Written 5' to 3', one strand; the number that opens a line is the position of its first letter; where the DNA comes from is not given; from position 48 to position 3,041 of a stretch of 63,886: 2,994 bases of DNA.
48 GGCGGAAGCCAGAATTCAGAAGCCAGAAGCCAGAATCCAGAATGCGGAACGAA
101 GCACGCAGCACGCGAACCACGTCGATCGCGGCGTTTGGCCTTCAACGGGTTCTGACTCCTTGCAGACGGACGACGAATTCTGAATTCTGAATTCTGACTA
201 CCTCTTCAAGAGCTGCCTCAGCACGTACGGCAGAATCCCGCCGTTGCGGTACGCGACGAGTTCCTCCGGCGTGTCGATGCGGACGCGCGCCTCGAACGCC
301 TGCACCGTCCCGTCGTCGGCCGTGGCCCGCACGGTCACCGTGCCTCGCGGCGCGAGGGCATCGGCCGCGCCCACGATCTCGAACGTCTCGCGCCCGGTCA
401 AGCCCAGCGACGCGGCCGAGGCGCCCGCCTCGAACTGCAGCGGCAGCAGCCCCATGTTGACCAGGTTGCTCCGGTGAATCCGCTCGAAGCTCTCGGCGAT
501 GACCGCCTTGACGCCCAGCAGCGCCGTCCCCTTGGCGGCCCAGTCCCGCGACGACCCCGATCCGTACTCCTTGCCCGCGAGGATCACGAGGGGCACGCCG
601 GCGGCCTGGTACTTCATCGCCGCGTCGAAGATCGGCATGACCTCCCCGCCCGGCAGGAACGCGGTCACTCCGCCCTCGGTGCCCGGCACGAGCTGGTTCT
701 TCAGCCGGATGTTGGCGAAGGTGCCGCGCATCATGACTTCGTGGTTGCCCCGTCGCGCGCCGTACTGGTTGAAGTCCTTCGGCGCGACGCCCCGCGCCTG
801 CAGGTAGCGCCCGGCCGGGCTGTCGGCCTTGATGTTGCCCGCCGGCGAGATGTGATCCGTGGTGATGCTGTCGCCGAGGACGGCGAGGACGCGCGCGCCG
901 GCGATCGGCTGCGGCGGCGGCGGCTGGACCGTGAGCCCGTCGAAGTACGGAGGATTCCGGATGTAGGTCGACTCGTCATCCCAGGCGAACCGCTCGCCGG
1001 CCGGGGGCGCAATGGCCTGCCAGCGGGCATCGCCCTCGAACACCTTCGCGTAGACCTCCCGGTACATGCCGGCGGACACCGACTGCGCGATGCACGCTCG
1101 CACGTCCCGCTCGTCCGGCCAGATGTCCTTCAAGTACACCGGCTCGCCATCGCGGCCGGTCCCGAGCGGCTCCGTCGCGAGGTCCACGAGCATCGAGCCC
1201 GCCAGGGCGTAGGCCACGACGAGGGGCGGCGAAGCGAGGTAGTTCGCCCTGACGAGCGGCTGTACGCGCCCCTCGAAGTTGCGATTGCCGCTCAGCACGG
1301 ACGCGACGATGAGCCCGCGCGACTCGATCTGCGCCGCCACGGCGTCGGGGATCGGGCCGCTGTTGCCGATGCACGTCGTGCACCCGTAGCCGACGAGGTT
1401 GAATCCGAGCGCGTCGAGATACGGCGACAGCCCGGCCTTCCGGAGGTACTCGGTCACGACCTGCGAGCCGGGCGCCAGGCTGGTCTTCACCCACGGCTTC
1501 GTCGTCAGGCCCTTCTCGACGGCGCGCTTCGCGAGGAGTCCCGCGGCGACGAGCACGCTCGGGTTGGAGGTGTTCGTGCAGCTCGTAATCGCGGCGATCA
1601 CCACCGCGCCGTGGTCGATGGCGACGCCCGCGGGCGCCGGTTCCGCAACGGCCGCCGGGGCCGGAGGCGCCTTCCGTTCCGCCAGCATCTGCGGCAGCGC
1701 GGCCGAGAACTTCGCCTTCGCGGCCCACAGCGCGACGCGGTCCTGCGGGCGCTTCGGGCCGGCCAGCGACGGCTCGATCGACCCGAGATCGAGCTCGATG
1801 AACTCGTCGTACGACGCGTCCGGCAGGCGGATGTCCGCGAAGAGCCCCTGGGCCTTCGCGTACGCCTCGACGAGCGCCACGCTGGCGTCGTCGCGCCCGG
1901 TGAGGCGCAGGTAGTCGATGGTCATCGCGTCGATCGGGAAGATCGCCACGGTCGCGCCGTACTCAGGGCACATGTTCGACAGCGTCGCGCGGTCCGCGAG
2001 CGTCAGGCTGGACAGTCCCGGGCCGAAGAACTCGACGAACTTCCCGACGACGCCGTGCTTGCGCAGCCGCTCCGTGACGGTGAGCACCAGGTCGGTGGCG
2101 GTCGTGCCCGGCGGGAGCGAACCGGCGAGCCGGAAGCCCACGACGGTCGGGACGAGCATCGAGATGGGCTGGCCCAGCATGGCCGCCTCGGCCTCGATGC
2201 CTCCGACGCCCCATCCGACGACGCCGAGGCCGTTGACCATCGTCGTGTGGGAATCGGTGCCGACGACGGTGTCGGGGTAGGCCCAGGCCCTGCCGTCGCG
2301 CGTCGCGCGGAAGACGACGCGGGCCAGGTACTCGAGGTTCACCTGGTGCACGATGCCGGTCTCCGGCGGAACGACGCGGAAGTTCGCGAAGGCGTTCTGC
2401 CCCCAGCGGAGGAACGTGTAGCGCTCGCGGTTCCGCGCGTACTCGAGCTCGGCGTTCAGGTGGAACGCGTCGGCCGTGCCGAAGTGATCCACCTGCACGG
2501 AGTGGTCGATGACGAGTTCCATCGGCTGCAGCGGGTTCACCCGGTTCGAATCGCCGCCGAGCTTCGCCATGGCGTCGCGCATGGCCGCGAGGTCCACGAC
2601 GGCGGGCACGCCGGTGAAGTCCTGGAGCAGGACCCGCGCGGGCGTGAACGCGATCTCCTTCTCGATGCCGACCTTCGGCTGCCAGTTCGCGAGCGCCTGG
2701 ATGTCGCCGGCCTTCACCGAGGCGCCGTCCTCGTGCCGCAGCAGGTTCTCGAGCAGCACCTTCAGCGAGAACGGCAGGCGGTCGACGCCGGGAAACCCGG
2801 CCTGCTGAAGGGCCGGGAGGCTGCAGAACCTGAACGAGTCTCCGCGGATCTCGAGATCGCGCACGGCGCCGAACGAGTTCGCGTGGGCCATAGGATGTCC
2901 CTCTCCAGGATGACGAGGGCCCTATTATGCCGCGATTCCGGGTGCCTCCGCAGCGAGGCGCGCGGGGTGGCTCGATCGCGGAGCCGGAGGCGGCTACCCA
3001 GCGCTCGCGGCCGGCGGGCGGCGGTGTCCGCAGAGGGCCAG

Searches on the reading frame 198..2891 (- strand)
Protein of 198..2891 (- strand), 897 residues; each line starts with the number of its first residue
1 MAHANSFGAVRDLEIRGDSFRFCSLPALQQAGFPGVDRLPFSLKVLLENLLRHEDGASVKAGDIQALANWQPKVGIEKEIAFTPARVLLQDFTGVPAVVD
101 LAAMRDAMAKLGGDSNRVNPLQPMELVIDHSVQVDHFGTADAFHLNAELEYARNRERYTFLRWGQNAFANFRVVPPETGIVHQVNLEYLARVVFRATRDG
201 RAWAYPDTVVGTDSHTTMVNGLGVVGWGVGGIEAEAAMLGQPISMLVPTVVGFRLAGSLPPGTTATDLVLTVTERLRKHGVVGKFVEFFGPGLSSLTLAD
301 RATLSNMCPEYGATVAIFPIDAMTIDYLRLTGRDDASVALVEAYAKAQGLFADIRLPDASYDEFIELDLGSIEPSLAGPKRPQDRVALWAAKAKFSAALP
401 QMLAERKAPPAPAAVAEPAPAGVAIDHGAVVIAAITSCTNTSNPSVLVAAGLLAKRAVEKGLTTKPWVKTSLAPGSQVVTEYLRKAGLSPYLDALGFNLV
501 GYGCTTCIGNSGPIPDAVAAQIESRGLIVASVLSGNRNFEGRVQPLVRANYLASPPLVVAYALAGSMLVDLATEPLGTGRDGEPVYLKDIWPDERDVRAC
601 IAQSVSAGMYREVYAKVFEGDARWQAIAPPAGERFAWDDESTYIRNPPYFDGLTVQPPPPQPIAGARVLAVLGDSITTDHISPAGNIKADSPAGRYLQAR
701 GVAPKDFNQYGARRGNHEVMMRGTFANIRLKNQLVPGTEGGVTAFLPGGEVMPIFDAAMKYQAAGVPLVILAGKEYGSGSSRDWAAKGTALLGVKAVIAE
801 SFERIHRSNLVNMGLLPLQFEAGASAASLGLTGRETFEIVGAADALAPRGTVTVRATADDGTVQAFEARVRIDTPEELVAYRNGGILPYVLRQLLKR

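Call 12: search_protein_families(library=pfam, proteins=[window:198-2891:-])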
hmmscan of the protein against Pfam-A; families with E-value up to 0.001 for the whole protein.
window:198-2891:- (897 aa): 2 families
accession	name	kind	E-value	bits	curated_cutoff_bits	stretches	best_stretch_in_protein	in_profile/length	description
PF00330.25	Aconitase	-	1.9e-165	551.8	28.7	1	77-565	13-463/463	Aconitase family (aconitate hydratase)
PF00694.25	Aconitase_C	-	1.5e-44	152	22.8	1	695-822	3-130/131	Aconitase C-terminal domain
